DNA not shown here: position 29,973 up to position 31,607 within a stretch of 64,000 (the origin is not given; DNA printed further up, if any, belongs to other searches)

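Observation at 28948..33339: Operon linking amidinotransferase-2, a cPGS-like P-loop protein and a tungsten-type aldehyde:ferredoxin oxidoreductase; no NAD-dependent aldehyde dehydrogenase in the island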

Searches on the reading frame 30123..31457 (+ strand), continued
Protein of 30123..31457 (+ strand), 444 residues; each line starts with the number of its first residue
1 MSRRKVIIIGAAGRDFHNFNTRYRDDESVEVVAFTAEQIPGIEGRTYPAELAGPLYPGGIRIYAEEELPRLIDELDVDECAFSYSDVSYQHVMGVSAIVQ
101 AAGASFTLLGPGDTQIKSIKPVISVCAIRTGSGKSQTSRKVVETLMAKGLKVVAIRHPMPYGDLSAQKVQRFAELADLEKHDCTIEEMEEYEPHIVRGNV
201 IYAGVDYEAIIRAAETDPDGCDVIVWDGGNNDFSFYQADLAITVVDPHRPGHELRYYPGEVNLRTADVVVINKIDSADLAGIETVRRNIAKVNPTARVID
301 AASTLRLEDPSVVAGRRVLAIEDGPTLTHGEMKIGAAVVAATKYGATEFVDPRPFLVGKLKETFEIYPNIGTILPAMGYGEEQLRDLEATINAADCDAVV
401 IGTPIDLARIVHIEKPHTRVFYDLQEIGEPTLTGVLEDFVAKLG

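Call 39: find_encoding_contigs(protein=P0030, flank=10000, max_places=2)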
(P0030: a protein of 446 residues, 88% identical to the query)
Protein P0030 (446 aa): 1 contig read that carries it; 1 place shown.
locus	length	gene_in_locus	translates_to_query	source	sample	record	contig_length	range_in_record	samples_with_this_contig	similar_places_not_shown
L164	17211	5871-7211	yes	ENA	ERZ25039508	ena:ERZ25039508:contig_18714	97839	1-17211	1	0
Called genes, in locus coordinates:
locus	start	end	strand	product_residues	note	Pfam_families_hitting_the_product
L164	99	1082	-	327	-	PF00491:Arginase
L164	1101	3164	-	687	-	PF00724:Oxidored_FMN, PF07992:Pyr_redox_2 (weak), PF00070:Pyr_redox (faint), PF03486:HI0933_like (weak), PF07992:Pyr_redox_2, PF12831:FAD_oxidored, PF13450:NAD_binding_8, PF22620:OYE-like_second_a-b, +1 more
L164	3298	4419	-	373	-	PF05222:AlaDh_PNT_N, PF01262:AlaDh_PNT_C, PF02826:2-Hacid_dh_C (faint)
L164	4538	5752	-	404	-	PF00202:Aminotran_3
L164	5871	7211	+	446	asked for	-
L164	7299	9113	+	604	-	PF02730:AFOR_N, PF01314:AFOR_C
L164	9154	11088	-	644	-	PF03453:MoeA_N, PF00994:MoCF_biosynth, PF03454:MoeA_C, PF12727:PBP_like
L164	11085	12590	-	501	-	PF03453:MoeA_N, PF00994:MoCF_biosynth, PF03454:MoeA_C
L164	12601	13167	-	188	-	-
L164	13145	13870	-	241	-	-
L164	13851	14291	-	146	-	-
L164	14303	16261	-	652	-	PF02730:AFOR_N, PF01314:AFOR_C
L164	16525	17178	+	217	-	PF00440:TetR_N, PF17932:TetR_C_24 (faint)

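Call 40: find_encoding_contigs(protein=P0111, flank=10000, max_places=2)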
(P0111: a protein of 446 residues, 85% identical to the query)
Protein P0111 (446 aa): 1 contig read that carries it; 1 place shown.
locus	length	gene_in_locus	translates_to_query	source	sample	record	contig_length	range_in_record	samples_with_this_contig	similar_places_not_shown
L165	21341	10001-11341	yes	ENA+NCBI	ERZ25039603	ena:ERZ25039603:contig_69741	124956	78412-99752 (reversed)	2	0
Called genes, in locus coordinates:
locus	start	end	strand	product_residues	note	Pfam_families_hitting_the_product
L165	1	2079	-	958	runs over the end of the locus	PF11721:Malectin, PF00801:PKD, PF18911:PKD_4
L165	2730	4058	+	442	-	PF01488:Shikimate_DH (faint), PF02254:TrkA_N, PF02558:ApbA (weak), PF03807:F420_oxidored (faint), PF13241:NAD_binding_7 (faint), PF02080:TrkA_C, PF02254:TrkA_N, PF02080:TrkA_C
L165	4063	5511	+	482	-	PF02386:TrkH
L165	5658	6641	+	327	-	PF00491:Arginase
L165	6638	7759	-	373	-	PF05222:AlaDh_PNT_N, PF01262:AlaDh_PNT_C, PF02826:2-Hacid_dh_C (weak)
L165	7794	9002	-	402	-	PF00202:Aminotran_3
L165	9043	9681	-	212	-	PF00440:TetR_N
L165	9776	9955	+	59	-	-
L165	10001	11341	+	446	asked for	-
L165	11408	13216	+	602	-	PF02730:AFOR_N, PF01314:AFOR_C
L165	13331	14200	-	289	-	PF18741:MTES_1575 (faint)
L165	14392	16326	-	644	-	PF03453:MoeA_N, PF00994:MoCF_biosynth, PF03454:MoeA_C, PF12727:PBP_like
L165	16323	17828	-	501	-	PF03453:MoeA_N, PF00994:MoCF_biosynth, PF03454:MoeA_C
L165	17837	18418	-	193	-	-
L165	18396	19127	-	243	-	-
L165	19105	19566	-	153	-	-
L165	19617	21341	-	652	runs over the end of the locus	PF02730:AFOR_N, PF01314:AFOR_C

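Call 42: find_homologous_proteins(query=A1, max_evalue=1e-20)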
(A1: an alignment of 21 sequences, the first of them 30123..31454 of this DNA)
Query A1 (21 sequences) (444 aa, profile of the alignment): 8000 proteins with E <= 1e-20 among 8000 candidates; the best 120 are listed.
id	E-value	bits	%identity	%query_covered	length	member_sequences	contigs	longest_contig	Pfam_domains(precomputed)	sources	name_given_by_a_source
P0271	7.9e-208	709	70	100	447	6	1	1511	-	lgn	-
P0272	8.5e-208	709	-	-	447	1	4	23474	-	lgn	-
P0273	2.2e-207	707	70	100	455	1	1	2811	-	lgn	-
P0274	7.5e-207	706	-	-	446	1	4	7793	-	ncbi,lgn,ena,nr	ncbi:MAG: GTPase [Lysinibacillus sp.]|nr:GTPase [Lysinibacillus sp.]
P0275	9.5e-207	705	-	-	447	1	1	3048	-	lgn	-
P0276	1.0e-206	705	-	-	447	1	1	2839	-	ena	-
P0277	1.1e-206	705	70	99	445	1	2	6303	PF02492.26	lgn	-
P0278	1.4e-206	705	70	99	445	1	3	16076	PF02492.26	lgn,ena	-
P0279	1.6e-206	704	70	99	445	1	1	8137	PF02492.26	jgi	jgi:predicted GTPase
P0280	1.7e-206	704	70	99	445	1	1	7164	PF02492.26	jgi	jgi:predicted GTPase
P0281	1.8e-206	704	69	99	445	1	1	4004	PF02492.26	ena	-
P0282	1.8e-206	704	70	99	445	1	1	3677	PF02492.26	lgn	-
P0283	1.9e-206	704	70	99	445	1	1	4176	PF02492.26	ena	-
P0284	1.9e-206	704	70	99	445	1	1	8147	PF02492.26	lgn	-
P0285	3.3e-206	703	-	-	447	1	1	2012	-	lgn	-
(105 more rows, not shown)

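Call 50: search_protein_families(library=pfam, proteins=[L032:3688-5244:+, L032:5337-6320:+, L032:6584-7687:+, L032:7707-8297:+, L060:7410-8828:+, L060:8891-9541:+, L060:13251-13979:+, L060:4625-7222:-, L086:1018-2019:+, L085:3112-3966:+])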
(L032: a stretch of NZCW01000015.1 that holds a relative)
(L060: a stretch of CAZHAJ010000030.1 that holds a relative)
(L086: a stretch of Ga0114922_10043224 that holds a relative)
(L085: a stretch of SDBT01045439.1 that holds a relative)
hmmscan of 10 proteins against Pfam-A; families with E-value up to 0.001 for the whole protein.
L032:3688-5244:+ (518 aa): 1 family
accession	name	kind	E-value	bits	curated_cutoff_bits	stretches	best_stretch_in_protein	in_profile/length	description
PF00474.23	SSF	-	6e-25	88.4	22.8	2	33-339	1-319/406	Sodium:solute symporter family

L032:5337-6320:+ (327 aa): 1 family
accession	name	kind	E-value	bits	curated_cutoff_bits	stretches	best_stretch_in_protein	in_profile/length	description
PF00696.33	AA_kinase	-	4.5e-27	95.7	24.9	1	13-297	1-226/234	Amino acid kinase family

L032:6584-7687:+ (367 aa): 0 families

L032:7707-8297:+ (196 aa): 1 family
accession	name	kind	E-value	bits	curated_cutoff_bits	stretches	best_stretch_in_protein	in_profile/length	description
PF00857.26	Isochorismatase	-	2.8e-39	135.4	27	1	10-183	2-169/175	Isochorismatase domain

L060:7410-8828:+ (472 aa): 5 families
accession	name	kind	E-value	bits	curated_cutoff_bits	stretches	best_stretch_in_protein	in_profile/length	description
PF02518.31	HATPase_c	-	1.6e-31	109.4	26.4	1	352-463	1-110/111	Histidine kinase-, DNA gyrase B-, and HSP90-like ATPase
PF00512.31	HisKA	-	4.6e-21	75.1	26.9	1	239-305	1-65/66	His Kinase A (phospho-acceptor) domain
PF00989.32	PAS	-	3.6e-13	50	22.6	1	127-230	4-113/113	PAS fold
PF08448.16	PAS_4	-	3.1e-09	37.5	23.1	1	130-234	1-109/110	PAS fold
PF00672.30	HAMP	-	1.7e-08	35.1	25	1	66-111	5-50/53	HAMP domain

L060:8891-9541:+ (216 aa): 1 family
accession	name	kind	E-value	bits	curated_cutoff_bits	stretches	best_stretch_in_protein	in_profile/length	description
PF01895.24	PhoU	-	6.2e-47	158.3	23.5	2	18-105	1-88/89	PhoU domain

L060:13251-13979:+ (243 aa): 1 family
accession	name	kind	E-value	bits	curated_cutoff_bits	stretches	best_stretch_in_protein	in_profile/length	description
PF00474.23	SSF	-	2e-16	60.3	22.8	1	48-218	1-172/406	Sodium:solute symporter family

L060:4625-7222:- (865 aa): 24 families
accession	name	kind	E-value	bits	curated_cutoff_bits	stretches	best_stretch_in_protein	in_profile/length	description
PF07724.20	AAA_2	-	1.1e-74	250.4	27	1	600-765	1-166/166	AAA domain (Cdc48 subfamily)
PF17871.7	AAA_lid_9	-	8.1e-35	119.3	22.8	1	343-445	1-103/104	AAA lid domain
PF00004.35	AAA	-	7.3e-27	94.8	21.2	2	204-317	2-110/131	ATPase family associated with various cellular activities (AAA)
PF10431.15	ClpB_D2-small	-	7.9e-25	87.1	21.9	1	771-852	1-81/81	C-terminal, D2-small domain, of ClpB protein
PF07728.20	AAA_5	-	4e-21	75.9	22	1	605-726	2-125/139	AAA domain (dynein-related subfamily)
PF02861.25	Clp_N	-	1.2e-20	73.8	20.7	2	94-146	1-53/53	Clp amino terminal domain, pathogenicity island component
PF13191.12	AAA_16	-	9.3e-13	49.4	32.6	1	181-228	2-52/167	AAA ATPase domain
PF13401.12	AAA_22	-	2.2e-11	44.6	27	2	198-284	3-96/130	AAA domain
PF20720.3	nSTAND3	-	2.8e-09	37.3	27.2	0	188-228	7-45/155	Novel STAND NTPase 3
PF00158.32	Sigma54_activat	-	5.4e-09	36.4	20.2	1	604-724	24-144/168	Sigma-54 interaction domain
PF01695.23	IstB_IS21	-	9e-08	32.3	24.1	0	198-265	90-153/238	IstB-like ATP binding protein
PF13173.12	AAA_14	-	2.9e-07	31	27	0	606-701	6-88/129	AAA domain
PF13238.12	AAA_18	-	8.8e-06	26.6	29.4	0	205-272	3-68/128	AAA domain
PF05496.18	RuvB_N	-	1.8e-05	25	27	0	573-626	8-57/159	Holliday junction DNA helicase RuvB P-loop domain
PF01078.27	Mg_chelatase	-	1.9e-05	24.6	20.3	0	187-231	10-53/207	Magnesium chelatase, subunit ChlI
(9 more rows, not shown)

L086:1018-2019:+ (333 aa): 2 families
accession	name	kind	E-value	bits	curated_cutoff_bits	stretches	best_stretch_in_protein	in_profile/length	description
PF00185.30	OTCace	-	7.8e-53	179.2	29.4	1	156-329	2-156/157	Aspartate/ornithine carbamoyltransferase, Asp/Orn binding domain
PF02729.26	OTCace_N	-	5.6e-48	163.2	29.9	1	8-148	1-148/148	Aspartate/ornithine carbamoyltransferase, carbamoyl-P binding domain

L085:3112-3966:+ (284 aa): 1 family
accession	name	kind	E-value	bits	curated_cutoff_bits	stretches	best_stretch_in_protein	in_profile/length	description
PF00202.27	Aminotran_3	-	5.7e-48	164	30.5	1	46-278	171-402/403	Aminotransferase class-III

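Call 51: predict_structure(alignment_id=A3)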
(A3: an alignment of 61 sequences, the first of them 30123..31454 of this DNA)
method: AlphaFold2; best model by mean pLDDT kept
length: 444 residues; sequences in the alignment: 61
mean_pLDDT: 91.9   pTM: 0.91
mean pLDDT of the five models: 91.9, 90.5, 89.5, 89.1, 87.3
residues with pLDDT >= 90: 328; 70-90: 110; 50-70: 6; < 50: 0
segments of 3 or more residues with pLDDT < 50: none
pLDDT, mean of each block of 10 residues (from residue 1): 90 84 93 85 87 94 94 97 90 96 95 93 95 92 97 88 88 94 87 92 92 97 92 93 95 93 97 93 98 98 93 97 78 82 95 92 84 81 91 97 89 95 93 98 92
secondary structure, 60 per line:
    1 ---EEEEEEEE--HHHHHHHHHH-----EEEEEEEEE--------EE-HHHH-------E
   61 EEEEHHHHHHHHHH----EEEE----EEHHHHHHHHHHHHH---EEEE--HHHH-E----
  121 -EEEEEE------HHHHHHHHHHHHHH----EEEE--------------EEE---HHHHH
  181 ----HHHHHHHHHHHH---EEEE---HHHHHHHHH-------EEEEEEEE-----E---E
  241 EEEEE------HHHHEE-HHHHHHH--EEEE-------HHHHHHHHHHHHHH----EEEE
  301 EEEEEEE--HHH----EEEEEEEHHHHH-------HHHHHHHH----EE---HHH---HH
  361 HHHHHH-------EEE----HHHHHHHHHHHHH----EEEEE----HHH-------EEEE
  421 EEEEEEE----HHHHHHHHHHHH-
elements in order: E4-11 H14-23 E29-37 H49-52 E60-64 H65-74 E79-82 H89-101 E105-108 H111-114 E122-127 H134-147 E152-155 E170-172 H176-180 H185-196 E200-203 H207-215 E223-230 E240-245 H252-255 H259-265 E268-271 H279-292 E297-307 E317-323 H324-328 H336-343 H359-366 E374-376 H381-393 E398-402 E417-427 H432-443

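Call 55: list_cluster_members(proteins=[P0125, P0135, P0130, P0131, P0132, P0159, P0177, P0186, P0139, P0246])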
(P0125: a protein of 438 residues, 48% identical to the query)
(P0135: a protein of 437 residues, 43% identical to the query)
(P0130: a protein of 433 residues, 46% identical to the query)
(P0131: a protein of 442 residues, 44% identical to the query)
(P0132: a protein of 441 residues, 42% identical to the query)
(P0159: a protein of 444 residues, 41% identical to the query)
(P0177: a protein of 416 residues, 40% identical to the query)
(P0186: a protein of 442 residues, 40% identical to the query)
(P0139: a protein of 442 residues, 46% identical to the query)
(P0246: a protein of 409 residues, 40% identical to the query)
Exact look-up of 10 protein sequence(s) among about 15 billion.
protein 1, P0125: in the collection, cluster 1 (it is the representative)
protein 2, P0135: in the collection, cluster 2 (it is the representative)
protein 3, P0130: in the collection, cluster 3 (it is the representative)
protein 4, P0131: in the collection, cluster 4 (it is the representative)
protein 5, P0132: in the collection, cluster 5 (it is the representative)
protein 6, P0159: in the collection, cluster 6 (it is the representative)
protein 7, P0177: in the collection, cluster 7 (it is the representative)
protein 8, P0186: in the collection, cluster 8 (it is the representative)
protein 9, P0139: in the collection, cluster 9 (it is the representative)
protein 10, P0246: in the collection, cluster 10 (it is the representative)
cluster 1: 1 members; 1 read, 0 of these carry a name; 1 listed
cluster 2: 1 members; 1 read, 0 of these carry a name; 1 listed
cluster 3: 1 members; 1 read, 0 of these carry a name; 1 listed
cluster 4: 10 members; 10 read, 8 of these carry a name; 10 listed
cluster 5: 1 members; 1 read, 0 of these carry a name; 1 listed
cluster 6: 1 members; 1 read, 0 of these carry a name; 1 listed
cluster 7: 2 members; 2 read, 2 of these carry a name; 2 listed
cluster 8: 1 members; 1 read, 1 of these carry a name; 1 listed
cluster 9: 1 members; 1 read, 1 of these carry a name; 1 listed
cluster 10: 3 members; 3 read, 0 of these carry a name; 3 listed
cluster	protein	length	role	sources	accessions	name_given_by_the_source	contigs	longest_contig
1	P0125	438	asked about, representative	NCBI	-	-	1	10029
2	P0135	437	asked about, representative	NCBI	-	-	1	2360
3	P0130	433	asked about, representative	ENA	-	-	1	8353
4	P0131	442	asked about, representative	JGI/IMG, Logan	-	predicted GTPase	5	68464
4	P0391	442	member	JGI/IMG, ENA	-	predicted GTPase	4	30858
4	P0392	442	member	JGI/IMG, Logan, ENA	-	predicted GTPase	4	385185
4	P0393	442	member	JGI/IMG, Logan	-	predicted GTPase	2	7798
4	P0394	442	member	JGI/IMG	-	predicted GTPase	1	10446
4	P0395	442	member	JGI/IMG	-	predicted GTPase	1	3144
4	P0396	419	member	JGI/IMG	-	predicted GTPase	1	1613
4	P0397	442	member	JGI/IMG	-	predicted GTPase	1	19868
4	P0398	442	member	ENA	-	-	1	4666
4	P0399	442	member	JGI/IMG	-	-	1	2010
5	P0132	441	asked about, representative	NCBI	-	-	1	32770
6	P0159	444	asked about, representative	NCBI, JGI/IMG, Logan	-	-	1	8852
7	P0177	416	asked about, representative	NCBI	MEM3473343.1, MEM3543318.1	MAG: GTPase [archaeon]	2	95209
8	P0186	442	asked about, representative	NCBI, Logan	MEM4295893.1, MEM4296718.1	MAG: hypothetical protein QXS91_03750 [Candidatus Anstonellales archaeon]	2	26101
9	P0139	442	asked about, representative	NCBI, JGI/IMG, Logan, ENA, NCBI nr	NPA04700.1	MAG: GTPase [Crenarchaeota archaeon] | GTPase [Thermoproteota archaeon]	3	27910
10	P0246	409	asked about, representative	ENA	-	-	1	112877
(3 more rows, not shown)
